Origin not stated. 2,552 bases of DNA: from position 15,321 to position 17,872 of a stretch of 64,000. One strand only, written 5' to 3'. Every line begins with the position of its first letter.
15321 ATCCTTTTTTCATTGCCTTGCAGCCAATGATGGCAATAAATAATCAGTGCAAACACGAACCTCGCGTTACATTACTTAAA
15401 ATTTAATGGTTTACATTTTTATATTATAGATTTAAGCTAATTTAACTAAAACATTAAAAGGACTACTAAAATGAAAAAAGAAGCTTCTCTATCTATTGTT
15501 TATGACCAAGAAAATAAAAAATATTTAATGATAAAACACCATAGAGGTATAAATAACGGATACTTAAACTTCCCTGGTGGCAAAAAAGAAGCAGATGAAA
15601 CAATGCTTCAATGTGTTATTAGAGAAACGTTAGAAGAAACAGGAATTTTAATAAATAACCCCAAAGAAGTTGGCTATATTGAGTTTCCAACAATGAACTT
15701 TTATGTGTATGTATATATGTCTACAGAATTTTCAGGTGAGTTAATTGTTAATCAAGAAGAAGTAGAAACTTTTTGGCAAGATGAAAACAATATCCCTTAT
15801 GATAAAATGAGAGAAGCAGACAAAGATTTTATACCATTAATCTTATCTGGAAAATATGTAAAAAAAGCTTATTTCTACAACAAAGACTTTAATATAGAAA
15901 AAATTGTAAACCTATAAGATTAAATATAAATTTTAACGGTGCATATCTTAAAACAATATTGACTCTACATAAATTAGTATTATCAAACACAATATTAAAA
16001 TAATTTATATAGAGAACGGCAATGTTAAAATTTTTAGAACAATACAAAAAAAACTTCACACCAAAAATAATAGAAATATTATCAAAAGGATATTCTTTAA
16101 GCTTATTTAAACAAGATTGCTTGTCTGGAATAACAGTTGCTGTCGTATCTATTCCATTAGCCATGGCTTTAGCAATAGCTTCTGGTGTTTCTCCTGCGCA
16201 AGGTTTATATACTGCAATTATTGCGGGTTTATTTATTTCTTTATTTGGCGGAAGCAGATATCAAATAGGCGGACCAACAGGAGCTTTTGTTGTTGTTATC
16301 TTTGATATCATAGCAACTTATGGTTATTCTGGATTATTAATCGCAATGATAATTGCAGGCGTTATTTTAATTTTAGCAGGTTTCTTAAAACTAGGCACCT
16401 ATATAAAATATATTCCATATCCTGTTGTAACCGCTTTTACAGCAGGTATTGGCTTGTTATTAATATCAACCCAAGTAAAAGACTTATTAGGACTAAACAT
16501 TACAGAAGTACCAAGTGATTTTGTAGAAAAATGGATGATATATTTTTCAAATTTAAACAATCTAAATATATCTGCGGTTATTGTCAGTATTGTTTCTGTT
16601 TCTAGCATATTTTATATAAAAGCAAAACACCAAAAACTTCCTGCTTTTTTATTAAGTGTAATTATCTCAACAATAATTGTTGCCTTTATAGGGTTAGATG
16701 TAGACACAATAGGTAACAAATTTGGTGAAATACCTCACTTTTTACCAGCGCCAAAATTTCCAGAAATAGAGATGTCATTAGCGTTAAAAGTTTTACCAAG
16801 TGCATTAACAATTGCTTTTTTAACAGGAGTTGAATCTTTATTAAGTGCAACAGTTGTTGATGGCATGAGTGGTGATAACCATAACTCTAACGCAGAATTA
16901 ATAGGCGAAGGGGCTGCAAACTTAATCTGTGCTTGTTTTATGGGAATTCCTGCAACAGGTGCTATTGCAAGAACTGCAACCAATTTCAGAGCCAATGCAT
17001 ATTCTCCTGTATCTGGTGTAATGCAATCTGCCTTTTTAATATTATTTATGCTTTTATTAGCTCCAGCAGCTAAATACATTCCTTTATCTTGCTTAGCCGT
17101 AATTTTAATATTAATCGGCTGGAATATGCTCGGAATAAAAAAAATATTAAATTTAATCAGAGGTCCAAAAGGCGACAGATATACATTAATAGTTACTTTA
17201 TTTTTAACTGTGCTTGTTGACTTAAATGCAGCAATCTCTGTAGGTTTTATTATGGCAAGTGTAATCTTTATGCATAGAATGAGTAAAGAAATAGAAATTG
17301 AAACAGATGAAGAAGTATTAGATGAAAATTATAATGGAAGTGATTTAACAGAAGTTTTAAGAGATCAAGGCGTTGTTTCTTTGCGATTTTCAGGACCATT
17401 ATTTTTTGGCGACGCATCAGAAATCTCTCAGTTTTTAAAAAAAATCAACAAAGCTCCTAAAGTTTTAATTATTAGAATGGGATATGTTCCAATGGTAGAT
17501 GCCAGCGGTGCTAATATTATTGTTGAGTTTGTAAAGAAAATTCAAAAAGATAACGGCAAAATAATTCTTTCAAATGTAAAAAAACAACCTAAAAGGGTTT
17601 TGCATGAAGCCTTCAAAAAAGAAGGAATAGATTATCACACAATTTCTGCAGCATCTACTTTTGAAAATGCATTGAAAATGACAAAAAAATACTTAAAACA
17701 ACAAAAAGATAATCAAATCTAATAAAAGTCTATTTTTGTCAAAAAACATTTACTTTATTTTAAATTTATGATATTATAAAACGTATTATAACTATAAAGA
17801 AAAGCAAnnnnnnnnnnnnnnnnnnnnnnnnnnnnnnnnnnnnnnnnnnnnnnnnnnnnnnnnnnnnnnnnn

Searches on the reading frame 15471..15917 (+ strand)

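Call 67: search_protein_families(library=pfam, proteins=[window:15471-15917:+], max_evalue=0.001)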
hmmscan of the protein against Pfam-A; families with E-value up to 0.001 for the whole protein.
window:15471-15917:+ (148 aa): 2 families
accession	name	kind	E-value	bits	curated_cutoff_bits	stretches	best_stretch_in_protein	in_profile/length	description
PF00293.34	NUDIX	-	3.4e-17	63.1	21.1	1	6-123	6-133/134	NUDIX domain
PF14815.12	NUDIX_4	-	0.0007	19.8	35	1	11-88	6-81/113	NUDIX domain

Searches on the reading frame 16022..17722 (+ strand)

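Call 11: search_protein_families(library=ncbifam, proteins=[window:16022-17722:+], max_evalue=0.00001)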
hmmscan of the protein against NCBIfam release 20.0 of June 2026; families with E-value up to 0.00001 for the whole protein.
window:16022-17722:+ (566 aa): 3 families
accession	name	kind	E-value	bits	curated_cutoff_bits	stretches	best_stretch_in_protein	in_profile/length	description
NF008660.1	PRK11660.1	equivalog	1.2e-135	453.1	614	1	18-555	18-566/572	C4-dicarboxylic acid transporter DauA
TIGR00815.1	sulP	subfamily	5.8e-100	335.4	380.45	1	22-531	7-548/565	sulfate permease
NF050096.1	BicarbTportBicA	equivalog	1.9e-70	238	880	1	29-528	12-519/547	bicarbonate transporter BicA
